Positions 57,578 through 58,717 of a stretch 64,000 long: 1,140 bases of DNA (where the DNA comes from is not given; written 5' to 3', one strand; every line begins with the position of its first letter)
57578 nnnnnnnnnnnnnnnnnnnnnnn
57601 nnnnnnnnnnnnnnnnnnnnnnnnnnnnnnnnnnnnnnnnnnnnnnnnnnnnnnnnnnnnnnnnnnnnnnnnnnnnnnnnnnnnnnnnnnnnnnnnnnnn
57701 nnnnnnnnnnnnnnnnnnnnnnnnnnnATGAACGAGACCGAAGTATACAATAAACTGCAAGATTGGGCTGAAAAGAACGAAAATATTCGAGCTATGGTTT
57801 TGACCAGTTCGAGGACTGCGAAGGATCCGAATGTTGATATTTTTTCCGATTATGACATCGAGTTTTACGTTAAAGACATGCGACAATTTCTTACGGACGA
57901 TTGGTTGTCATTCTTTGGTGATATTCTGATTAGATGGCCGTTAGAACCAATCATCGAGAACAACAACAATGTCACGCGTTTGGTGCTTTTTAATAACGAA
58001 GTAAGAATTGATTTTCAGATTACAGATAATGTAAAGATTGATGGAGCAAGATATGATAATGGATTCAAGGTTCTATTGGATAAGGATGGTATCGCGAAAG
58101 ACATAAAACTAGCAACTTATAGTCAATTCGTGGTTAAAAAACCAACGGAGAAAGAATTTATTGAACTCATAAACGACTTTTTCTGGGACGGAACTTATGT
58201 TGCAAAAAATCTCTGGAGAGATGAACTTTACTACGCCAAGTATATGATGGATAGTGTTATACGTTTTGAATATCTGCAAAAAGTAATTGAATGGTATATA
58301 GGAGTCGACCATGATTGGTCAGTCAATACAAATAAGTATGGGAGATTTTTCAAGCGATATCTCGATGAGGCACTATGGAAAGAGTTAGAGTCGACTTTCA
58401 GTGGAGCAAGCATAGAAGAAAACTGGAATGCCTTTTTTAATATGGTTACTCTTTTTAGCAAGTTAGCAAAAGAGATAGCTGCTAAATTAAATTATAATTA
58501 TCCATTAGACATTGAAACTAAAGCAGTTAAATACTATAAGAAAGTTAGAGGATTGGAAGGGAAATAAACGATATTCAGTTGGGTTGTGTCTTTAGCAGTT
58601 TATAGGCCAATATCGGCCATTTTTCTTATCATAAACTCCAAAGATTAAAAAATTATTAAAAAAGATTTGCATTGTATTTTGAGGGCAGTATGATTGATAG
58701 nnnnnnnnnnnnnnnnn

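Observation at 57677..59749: ~2-kb low-GC islet (ANT(6) aminoglycoside nucleotidyltransferase + RhuM/Doc-Fic protein) inserted at the 3' end of serS, flanked by diverged 49-bp direct repeats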

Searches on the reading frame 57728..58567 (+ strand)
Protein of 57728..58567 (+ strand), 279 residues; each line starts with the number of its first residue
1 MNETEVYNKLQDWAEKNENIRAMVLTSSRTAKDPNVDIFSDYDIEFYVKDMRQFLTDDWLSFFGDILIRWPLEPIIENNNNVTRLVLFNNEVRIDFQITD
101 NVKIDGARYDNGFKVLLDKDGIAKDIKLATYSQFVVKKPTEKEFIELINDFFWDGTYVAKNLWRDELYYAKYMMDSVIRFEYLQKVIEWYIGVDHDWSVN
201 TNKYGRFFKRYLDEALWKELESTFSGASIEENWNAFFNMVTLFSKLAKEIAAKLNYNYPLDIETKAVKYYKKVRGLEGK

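Call 3: search_protein_families(library=pfam, proteins=[window:57728-58567:+], max_evalue=0.01)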
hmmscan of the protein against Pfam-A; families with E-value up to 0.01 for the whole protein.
window:57728-58567:+ (279 aa): 1 family
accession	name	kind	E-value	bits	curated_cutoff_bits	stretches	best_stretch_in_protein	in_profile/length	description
PF04439.18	Adenyl_transf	-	7.9e-78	261.8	22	1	2-272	3-278/279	Streptomycin adenylyltransferase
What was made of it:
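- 57728..58567 (+): ANT(6)-family nucleotidyltransferase (279 aa) of the AadS-like branch. Its ATG is 2 nt after the serS stop and no terminator lies between them. GC 0.35. PF04439 E 8e-78 (call 3).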

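Call 6: find_encoding_contigs(protein=window:57728-58567:+, flank=10000, max_places=10)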
Protein window:57728-58567:+ (279 aa): no gene with exactly this product is on record in the collection.

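Call 8: search_solved_structures(query=window:57728-58567:+, show_alignments=2)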
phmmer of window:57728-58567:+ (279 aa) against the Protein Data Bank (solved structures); distinct sequences matched with E-value up to 0.001: 2.
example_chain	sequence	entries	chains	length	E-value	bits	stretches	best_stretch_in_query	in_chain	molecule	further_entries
8vxb_A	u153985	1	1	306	6.1e-39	137.7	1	3-262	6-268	Streptomycin aminoglycoside adenylyltransferase ant(6)-Ib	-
2pbe_A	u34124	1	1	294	8.5e-35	124.1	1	3-269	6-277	Aminoglycoside 6-adenylyltransferase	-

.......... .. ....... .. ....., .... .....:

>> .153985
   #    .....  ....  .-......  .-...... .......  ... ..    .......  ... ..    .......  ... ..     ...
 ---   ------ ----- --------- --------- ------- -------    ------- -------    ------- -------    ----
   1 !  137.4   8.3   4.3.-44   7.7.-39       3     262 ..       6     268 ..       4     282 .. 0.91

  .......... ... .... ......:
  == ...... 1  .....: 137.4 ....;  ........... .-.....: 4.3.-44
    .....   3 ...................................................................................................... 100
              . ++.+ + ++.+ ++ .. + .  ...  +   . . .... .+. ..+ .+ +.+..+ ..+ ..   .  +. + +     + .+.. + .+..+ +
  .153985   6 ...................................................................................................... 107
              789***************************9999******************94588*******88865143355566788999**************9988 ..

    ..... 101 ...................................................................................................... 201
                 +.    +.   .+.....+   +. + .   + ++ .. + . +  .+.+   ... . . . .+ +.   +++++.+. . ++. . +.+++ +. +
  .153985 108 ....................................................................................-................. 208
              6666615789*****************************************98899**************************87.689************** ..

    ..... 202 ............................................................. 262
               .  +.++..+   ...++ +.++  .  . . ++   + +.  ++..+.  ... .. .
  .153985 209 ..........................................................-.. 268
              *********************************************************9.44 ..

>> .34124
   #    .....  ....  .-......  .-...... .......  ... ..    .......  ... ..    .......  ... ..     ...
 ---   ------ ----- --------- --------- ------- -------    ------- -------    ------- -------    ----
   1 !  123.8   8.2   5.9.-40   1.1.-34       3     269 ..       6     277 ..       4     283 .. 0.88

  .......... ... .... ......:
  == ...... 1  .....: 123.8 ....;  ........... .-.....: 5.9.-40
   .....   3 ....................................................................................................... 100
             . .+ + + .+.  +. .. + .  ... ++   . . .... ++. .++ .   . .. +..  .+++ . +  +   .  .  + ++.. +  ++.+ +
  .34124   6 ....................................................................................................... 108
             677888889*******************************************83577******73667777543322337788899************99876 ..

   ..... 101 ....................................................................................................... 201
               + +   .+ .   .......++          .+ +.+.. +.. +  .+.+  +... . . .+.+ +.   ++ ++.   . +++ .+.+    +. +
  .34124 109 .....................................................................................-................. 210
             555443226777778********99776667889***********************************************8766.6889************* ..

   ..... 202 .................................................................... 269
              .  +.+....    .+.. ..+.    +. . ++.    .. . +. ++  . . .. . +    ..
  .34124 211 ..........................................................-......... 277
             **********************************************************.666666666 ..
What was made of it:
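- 57728..58567 (+): PDB 8vxb at 6e-39 and 2pbe at 8.5e-35 (call 8).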

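Call 16: search_protein_families(library=ncbifam, proteins=[window:57728-58567:+], max_evalue=0.001)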
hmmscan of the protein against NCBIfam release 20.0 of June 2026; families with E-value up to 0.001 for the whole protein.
window:57728-58567:+ (279 aa): 5 families
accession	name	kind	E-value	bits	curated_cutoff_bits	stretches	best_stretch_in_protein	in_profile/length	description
NF033387.1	ANT_6_aadS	equivalog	1.3e-80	270.7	450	1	7-274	7-283/284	AadS family aminoglycoside 6-adenylyltransferase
NF033084.2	ANT_6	equivalog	2.9e-51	174.4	420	1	3-272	3-277/280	aminoglycoside 6-adenylyltransferase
NF000312.1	ANT_6_aadK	exception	1.3e-35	123.2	600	1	3-270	4-276/284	aminoglycoside 6-adenylyltransferase AadK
NF000062.1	ANT_6_str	exception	6e-29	101.3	500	1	3-260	4-267/282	streptomycin adenylyltransferase Str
NF033221.1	ANT_6_Ig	exception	6.9e-12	45.6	620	1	79-273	106-295/299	aminoglycoside nucleotidyltransferase ANT(6)-Ig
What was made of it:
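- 57728..58567 (+): NCBIfam AadS 270.7 bits against a cut-off of 450 (call 16).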

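Call 18: search_protein_families(library=padloc, proteins=[window:57728-58567:+], max_evalue=0.01)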
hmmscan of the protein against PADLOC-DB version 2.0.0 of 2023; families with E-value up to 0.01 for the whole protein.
window:57728-58567:+ (279 aa): 0 families

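Call 19: find_homologous_proteins(query=window:57728-58567:+, max_evalue=1e-20)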
Query window:57728-58567:+ (279 aa): 793 proteins with E <= 1e-20 among 1195 candidates; the best 120 are listed.
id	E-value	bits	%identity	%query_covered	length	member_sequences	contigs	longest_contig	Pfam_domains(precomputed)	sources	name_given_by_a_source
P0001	3.6e-168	577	100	92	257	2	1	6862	PF04439.19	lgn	-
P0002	1.2e-116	407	68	91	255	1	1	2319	PF04439.19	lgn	-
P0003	1.7e-109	384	59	99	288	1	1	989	PF04439.19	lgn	-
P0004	1.5e-108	381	60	98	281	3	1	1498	PF04439.19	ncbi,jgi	-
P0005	3.9e-107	376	58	98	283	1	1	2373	PF04439.19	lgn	-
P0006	5.6e-107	376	59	97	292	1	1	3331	PF04439.19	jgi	-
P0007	3.6e-105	370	59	99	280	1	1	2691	PF04439.19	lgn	-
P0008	5.8e-103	363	56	99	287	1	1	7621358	PF04439.19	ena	-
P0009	1.1e-101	358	56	98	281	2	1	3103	PF04439.19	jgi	-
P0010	3.4e-100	354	54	99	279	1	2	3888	PF04439.19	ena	-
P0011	1.0e-98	349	56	99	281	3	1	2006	PF04439.19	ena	-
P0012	1.1e-98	349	55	100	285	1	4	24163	PF04439.19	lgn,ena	-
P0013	1.9e-98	348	55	96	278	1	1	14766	PF04439.19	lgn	-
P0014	5.3e-96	340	56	97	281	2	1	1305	PF04439.19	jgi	-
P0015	1.5e-95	338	50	98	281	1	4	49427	PF04439.19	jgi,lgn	-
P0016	1.6e-95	338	55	98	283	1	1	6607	PF04439.19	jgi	-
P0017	1.6e-95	338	55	98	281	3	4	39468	PF04439.19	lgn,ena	-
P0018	2.4e-93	331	52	97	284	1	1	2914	PF04439.19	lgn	-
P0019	4.5e-93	330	53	97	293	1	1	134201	PF04439.19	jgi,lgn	jgi:aminoglycoside 6-adenylyltransferase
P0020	1.2e-92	329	51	98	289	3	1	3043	PF04439.19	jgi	-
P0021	1.7e-92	328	52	98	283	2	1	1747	PF04439.19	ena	-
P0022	1.0e-91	326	53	96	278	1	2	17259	PF04439.19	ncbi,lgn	-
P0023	1.9e-91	325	52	98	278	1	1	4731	PF04439.19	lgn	-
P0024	2.0e-91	325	52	99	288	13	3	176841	PF04439.19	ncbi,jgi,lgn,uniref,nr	ncbi:aminoglycoside 6-adenylyltransferase [Anoxybacteroides rupiense]|jgi:aminoglycoside 6-adenylylt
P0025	2.7e-91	324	52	98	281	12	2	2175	PF04439.19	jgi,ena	jgi:aminoglycoside 6-adenylyltransferase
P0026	3.7e-91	324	50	99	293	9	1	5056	PF04439.19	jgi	jgi:aminoglycoside 6-adenylyltransferase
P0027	2.1e-90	321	53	100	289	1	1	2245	PF04439.19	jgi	jgi:aminoglycoside 6-adenylyltransferase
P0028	2.4e-90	321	54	97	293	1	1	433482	PF04439.19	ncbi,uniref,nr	ncbi:aminoglycoside 6-adenylyltransferase [Bacillus sp. SA1-12]|uniref:aminoglycoside 6-adenylyltran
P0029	2.8e-90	321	54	97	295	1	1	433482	PF04439.19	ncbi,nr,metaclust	ncbi:hypothetical protein WQ54_23105 [Bacillus sp. SA1-12]|nr:hypothetical protein WQ54_23105 [Bacil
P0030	2.8e-90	321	51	98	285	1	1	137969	PF04439.19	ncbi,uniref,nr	ncbi:aminoglycoside 6-adenylyltransferase [Thermohalobacter berrensis]|uniref:Aminoglycoside adenyly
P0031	6.5e-90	320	48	99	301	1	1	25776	PF04439.19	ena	-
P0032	1.0e-89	319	53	97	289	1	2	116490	PF04439.19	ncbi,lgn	-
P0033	1.4e-89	319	49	100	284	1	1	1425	PF04439.19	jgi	jgi:aminoglycoside 6-adenylyltransferase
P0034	1.6e-89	318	49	98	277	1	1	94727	PF04439.19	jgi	jgi:aminoglycoside 6-adenylyltransferase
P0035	5.3e-89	317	52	98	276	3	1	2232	PF04439.19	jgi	jgi:aminoglycoside 6-adenylyltransferase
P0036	2.0e-88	315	50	99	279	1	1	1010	PF04439.19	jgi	-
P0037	7.3e-88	313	48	99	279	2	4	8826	PF04439.19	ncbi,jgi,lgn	jgi:aminoglycoside 6-adenylyltransferase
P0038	1.8e-87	312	47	98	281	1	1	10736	PF04439.19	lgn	-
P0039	3.0e-87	311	51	98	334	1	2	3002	PF04439.19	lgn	-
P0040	4.7e-87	310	50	98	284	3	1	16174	PF04439.19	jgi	jgi:aminoglycoside 6-adenylyltransferase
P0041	4.7e-87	310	51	99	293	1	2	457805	PF04439.19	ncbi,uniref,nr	ncbi:aminoglycoside 6-adenylyltransferase [Salipaludibacillus neizhouensis]|uniref:Aminoglycoside 6-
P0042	8.4e-87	310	52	99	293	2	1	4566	PF04439.19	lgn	-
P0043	1.3e-86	309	51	97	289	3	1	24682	PF04439.19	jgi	jgi:aminoglycoside 6-adenylyltransferase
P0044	1.6e-86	309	55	86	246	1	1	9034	PF04439.19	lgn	-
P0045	1.9e-86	308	51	99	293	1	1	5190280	PF04439.19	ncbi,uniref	ncbi:aminoglycoside 6-adenylyltransferase [Salipaludibacillus sp. HK11]|uniref:aminoglycoside 6-aden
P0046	3.4e-86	308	50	98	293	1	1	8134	PF04439.19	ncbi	-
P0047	3.7e-86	307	49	98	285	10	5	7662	PF04439.19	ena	-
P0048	5.7e-86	307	50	98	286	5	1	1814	PF04439.19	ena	-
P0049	1.7e-85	305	48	98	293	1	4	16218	PF04439.19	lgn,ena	-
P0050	3.0e-85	304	48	98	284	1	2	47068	PF04439.19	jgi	jgi:aminoglycoside 6-adenylyltransferase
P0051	4.7e-85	304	48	98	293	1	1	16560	PF04439.19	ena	-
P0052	5.0e-85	304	50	98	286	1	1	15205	PF04439.19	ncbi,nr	ncbi:MAG: aminoglycoside 6-adenylyltransferase [Gemmatimonadetes bacterium]|nr:aminoglycoside 6-aden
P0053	5.5e-85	304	49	98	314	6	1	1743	PF04439.19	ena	-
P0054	6.0e-85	303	48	99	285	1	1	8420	PF04439.19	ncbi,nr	ncbi:MAG: aminoglycoside 6-adenylyltransferase [Proteobacteria bacterium]|nr:aminoglycoside 6-adenyl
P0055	9.0e-85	303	50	98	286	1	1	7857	PF04439.19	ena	-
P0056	1.0e-84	303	50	98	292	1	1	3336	PF04439.19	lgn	-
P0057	1.4e-84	302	50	98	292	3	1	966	PF04439.19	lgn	-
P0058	1.6e-84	302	54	90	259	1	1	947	PF04439.19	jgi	-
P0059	1.9e-84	302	49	98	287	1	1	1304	PF04439.19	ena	-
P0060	2.2e-84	302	48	98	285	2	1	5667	PF04439.19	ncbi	ncbi:MAG: aminoglycoside 6-adenylyltransferase [Bacillota bacterium]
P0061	4.5e-84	301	49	98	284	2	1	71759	PF04439.19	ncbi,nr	ncbi:aminoglycoside 6-adenylyltransferase [Halanaerobium kushneri]|nr:aminoglycoside 6-adenylyltrans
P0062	1.0e-83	299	49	97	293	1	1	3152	PF04439.19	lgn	-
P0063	8.6e-83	296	47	97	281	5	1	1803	PF04439.19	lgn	-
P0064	1.1e-82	296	49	99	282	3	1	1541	PF04439.19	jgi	jgi:aminoglycoside 6-adenylyltransferase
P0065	1.9e-82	295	47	98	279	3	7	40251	PF04439.19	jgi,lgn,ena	-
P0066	2.0e-82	295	52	90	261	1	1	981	PF04439.19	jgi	jgi:aminoglycoside 6-adenylyltransferase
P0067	2.1e-82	295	50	99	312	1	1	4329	PF04439.19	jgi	jgi:aminoglycoside 6-adenylyltransferase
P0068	2.3e-82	295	47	99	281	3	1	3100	PF04439.19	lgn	-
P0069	2.9e-82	295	49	98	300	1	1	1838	PF04439.19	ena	-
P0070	3.6e-82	294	49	99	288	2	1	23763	PF04439.19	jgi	jgi:aminoglycoside 6-adenylyltransferase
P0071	3.6e-82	294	50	99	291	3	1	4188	PF04439.19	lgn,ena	-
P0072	4.3e-82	294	48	98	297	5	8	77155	PF04439.19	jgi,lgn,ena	-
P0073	5.9e-82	294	48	98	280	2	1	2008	PF04439.19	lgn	-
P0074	9.7e-82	293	47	99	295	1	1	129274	PF04439.19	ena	-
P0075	1.2e-81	293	48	98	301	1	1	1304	PF04439.19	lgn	-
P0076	1.3e-81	293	48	98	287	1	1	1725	PF04439.19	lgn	-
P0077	1.3e-81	293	48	98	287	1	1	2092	PF04439.19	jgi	-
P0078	1.4e-81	292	48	98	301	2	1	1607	PF04439.19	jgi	-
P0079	1.6e-81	292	47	98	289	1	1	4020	PF04439.19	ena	-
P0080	1.9e-81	292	45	99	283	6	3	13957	PF04439.19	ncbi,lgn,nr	ncbi:MAG: aminoglycoside 6-adenylyltransferase [Tissierellales bacterium]|nr:aminoglycoside 6-adenyl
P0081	2.3e-81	292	48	98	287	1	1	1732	PF04439.19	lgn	-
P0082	2.6e-81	292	47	99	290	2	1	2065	PF04439.19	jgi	-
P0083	2.7e-81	292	49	99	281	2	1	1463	PF04439.19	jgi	jgi:aminoglycoside 6-adenylyltransferase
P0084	3.1e-81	291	45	98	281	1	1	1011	PF04439.19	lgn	-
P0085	3.7e-81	291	46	97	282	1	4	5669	PF04439.19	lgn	-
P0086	6.4e-81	290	47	99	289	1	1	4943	PF04439.19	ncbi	-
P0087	8.2e-81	290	47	98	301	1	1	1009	PF04439.19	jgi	-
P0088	8.4e-81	290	50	98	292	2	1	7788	PF04439.19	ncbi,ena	-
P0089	8.4e-81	290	48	97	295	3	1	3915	PF04439.19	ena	-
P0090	9.9e-81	290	50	99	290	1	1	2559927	PF04439.19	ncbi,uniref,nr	ncbi:aminoglycoside adenylyltransferase [Mesobacillus boroniphilus]|uniref:Aminoglycoside adenylyltr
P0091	1.3e-80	289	48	98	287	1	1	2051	PF04439.19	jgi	-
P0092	1.5e-80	289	46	99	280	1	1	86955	PF04439.19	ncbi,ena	-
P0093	1.8e-80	289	48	98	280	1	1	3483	PF04439.19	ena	-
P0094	2.4e-80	288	48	98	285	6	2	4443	PF04439.19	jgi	jgi:aminoglycoside 6-adenylyltransferase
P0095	4.1e-80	288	47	98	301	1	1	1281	PF04439.19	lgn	-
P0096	5.8e-80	287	48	99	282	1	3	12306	PF04439.19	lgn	-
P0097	6.7e-80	287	47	98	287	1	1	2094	PF04439.19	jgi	-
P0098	7.4e-80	287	47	97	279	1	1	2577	PF04439.19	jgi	jgi:aminoglycoside 6-adenylyltransferase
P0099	8.9e-80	287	49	90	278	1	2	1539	PF04439.19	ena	-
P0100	1.2e-79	286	48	99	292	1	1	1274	PF04439.19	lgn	-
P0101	1.5e-79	286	46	98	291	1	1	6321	PF04439.19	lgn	-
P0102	1.9e-79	285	46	97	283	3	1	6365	PF04439.19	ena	-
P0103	3.7e-79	284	46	98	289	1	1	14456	PF04439.19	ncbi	ncbi:aminoglycoside 6-adenylyltransferase [Candidatus Hydrogenedentota bacterium]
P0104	3.9e-79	284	46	99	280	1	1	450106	PF04439.19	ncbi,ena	-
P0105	4.3e-79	284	46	100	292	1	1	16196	PF04439.19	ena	-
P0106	5.8e-79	284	47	99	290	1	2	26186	PF04439.19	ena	-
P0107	6.9e-79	284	47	99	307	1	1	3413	PF04439.19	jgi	jgi:aminoglycoside 6-adenylyltransferase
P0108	6.9e-79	284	45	99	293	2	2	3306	PF04439.19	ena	-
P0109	8.5e-79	283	48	98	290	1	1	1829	PF04439.19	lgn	-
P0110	8.6e-79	283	47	99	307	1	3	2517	PF04439.19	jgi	jgi:aminoglycoside 6-adenylyltransferase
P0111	9.9e-79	283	46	99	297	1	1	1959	PF04439.19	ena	-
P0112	9.9e-79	283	48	97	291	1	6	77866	PF04439.19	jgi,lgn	jgi:aminoglycoside 6-adenylyltransferase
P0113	2.1e-78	282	45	98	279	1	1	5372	PF04439.19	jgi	jgi:aminoglycoside 6-adenylyltransferase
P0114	2.4e-78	282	47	97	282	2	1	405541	PF04439.19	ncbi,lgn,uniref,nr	ncbi:aminoglycoside 6-adenylyltransferase [Jeotgalibacillus sp. S-D1]|uniref:aminoglycoside 6-adenyl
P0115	4.0e-78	281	47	98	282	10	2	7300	PF04439.19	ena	-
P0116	4.8e-78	281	47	99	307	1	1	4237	PF04439.19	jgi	-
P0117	4.9e-78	281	45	99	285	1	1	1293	PF04439.19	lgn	-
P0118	5.0e-78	281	44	97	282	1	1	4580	PF04439.19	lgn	-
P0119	5.2e-78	281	50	97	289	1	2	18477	PF04439.19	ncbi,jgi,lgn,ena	-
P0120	6.0e-78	281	46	99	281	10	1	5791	PF04439.19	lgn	-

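Call 20: find_encoding_contigs(protein=P0002, flank=10000, max_places=3)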
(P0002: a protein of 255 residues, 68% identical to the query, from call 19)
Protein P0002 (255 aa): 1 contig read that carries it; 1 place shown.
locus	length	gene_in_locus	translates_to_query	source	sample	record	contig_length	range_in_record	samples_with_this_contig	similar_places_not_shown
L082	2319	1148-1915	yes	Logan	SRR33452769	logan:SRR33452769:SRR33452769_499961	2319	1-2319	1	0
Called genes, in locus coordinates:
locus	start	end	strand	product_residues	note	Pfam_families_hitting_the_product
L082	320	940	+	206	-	PF01551:Peptidase_M23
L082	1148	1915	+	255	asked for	PF04439:Adenyl_transf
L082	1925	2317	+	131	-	?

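Call 21: find_encoding_contigs(protein=P0013, flank=8000, max_places=3)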
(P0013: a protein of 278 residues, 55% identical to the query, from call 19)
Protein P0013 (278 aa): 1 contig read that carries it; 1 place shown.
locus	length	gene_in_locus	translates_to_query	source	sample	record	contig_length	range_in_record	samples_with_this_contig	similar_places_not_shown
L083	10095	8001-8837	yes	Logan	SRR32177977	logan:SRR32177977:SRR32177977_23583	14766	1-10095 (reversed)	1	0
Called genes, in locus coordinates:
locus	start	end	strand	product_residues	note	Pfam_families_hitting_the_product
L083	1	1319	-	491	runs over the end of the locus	PF12771:SusD-like_2, PF12741:SusD-like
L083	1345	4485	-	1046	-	PF13620:CarboxypepD_reg, PF13715:CarbopepD_reg_2, PF07715:Plug, PF00593:TonB_dep_Rec_b-barrel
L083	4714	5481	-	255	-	PF00072:Response_reg, PF04397:LytTR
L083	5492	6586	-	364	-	PF06580:His_kinase, PF02518:HATPase_c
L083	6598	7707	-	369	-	PF06580:His_kinase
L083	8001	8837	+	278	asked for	PF04439:Adenyl_transf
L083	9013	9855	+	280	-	-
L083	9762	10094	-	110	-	?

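Call 22: find_encoding_contigs(protein=P0012, flank=8000, max_places=3)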
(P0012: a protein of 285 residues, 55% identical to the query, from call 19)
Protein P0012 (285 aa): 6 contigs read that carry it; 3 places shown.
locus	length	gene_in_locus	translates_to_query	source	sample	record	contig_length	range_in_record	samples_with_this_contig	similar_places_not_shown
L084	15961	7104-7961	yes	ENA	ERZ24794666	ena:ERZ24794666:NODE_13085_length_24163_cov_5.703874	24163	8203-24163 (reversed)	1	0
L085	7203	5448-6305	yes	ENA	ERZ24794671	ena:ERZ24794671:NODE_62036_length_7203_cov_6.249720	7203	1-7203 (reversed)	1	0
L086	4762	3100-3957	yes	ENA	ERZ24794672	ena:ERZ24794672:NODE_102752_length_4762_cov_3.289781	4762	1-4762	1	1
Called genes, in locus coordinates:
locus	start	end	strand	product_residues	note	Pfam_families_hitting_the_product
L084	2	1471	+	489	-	?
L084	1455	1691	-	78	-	-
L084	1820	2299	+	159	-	-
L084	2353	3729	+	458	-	PF00884:Sulfatase, PF01663:Phosphodiest (faint), PF02995:DUF229 (weak), PF16347:SGSH_C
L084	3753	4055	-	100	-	-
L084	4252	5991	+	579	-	PF02837:Glyco_hydro_2_N, PF22666:Glyco_hydro_2_N2, PF00703:Glyco_hydro_2, PF02836:Glyco_hydro_2_C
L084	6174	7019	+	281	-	-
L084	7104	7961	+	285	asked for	PF04439:Adenyl_transf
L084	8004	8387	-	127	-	PF01850:PIN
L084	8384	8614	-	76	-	-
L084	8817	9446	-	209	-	-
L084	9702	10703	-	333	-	PF00682:HMGL-like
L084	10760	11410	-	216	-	PF07826:IMP_cyclohyd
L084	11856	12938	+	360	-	PF00248:Aldo_ket_red, PF13183:Fer4_8 (weak), PF13187:Fer4_9 (faint)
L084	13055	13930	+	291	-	PF00892:EamA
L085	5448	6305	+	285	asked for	PF04439:Adenyl_transf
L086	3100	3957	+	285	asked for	PF04439:Adenyl_transf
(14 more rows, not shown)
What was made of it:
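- Closest known: AadS / ANT. Different: The nearest relatives (59-68%) are unnamed metagenomic proteins in unrelated contexts (calls 19-22).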

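Call 32: find_related_loci(query=window:57728-58567:+, collection=viral_contigs, flank=6000)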
Query window:57728-58567:+ (279 aa) in viral_contigs; peptide patterns used: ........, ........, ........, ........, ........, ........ (x = any residue, [..] = any of these).
11 stretches matched a pattern, but none encodes a relative of the query by tblastn (E <= 1e-3).
